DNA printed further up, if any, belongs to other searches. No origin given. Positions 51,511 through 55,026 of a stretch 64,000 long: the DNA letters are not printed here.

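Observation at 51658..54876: HcnA-HcnB-HcnC / opine-oxidase-like modules fused into one 1072-aa flavo-iron-sulfur protein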

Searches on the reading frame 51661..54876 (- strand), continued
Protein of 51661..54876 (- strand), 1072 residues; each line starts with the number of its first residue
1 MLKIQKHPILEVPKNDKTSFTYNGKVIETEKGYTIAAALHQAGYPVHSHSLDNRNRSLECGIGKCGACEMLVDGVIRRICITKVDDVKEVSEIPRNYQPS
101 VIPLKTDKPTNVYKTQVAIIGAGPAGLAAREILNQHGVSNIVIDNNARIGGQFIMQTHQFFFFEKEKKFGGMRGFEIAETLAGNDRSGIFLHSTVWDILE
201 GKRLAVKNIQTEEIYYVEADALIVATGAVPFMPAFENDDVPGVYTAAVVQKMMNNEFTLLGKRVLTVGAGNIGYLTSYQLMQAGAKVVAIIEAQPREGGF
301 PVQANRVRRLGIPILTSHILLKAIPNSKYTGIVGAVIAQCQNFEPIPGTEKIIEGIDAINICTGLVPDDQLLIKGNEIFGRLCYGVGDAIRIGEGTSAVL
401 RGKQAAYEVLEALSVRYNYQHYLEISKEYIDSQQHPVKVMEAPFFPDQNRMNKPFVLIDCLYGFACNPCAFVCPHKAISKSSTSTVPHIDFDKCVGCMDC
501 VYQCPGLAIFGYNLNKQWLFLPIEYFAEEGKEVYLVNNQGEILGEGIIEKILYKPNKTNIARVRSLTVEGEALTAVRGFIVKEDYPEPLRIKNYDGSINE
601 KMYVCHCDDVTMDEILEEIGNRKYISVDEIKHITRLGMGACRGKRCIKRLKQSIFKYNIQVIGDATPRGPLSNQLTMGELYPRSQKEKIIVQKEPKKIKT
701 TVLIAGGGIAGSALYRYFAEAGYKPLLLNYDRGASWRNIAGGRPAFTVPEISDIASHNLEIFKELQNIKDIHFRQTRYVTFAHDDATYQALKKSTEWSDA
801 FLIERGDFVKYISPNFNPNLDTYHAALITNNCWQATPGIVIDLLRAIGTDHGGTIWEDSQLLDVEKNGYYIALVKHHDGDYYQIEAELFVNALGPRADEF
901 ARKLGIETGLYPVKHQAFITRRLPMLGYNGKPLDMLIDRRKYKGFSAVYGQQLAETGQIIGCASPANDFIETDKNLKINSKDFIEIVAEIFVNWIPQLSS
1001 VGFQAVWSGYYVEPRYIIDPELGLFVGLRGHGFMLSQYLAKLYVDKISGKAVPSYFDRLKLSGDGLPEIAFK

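Call 26: search_protein_representatives(protein=window:51661-54876:-)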
Query: 1072 residues. Proteins with E-value up to 0.001 (for the whole library): 3987; up to 1e-10: 1398; up to 1e-30: 169. The best 150 are listed.
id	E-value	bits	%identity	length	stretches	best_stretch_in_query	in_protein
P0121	0.0e+00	1601.7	65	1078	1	3-1072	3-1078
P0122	8.0e-263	891.3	69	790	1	3-561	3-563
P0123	1.6e-227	774.4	59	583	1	498-1072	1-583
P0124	4.8e-175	600.7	65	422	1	657-1072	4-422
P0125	2.7e-163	561.7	76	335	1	583-901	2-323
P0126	8.9e-145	500.4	70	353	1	2-309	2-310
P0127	1.3e-127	443.7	71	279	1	2-278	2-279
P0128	5.5e-119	415.1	69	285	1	437-699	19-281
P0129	3.6e-112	392.5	60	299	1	776-1071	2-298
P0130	3.9e-99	349.3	74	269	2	263-373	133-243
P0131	6.9e-90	318.7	47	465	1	701-1068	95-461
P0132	6.6e-89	315.4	71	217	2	887-1072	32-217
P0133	2.9e-88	313.3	73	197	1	105-297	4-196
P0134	4.6e-82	292.8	73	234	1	281-471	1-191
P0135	7.0e-82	292.2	58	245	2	703-821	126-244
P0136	2.8e-81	290.2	33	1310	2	3-655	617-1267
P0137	1.1e-80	288.2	33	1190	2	4-650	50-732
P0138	8.9e-78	278.6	31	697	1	4-652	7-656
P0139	3.7e-77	276.5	33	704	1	4-655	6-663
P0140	6.3e-77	275.8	34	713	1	3-650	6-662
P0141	1.9e-76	274.2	32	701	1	3-650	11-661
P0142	3.9e-76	273.2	32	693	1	4-652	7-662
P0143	6.7e-76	272.4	32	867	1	3-680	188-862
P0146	1.0e-72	261.9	30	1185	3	3-395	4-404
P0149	4.2e-70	253.2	37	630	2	117-372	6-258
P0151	3.0e-69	250.4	40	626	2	108-373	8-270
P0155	3.1e-68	247.0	29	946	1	149-1054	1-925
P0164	2.9e-63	230.5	39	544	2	111-434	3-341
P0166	2.1e-62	227.7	42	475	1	5-372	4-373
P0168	6.4e-62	226.1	31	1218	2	19-617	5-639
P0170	2.2e-61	224.3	34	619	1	112-657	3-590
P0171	4.8e-61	223.2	31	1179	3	3-554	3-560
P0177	4.8e-58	213.3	38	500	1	3-372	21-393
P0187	2.9e-54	200.8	37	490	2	3-371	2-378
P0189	2.9e-53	197.5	36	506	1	116-543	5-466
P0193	6.1e-52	193.1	82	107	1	969-1072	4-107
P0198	7.9e-50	186.1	34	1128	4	216-510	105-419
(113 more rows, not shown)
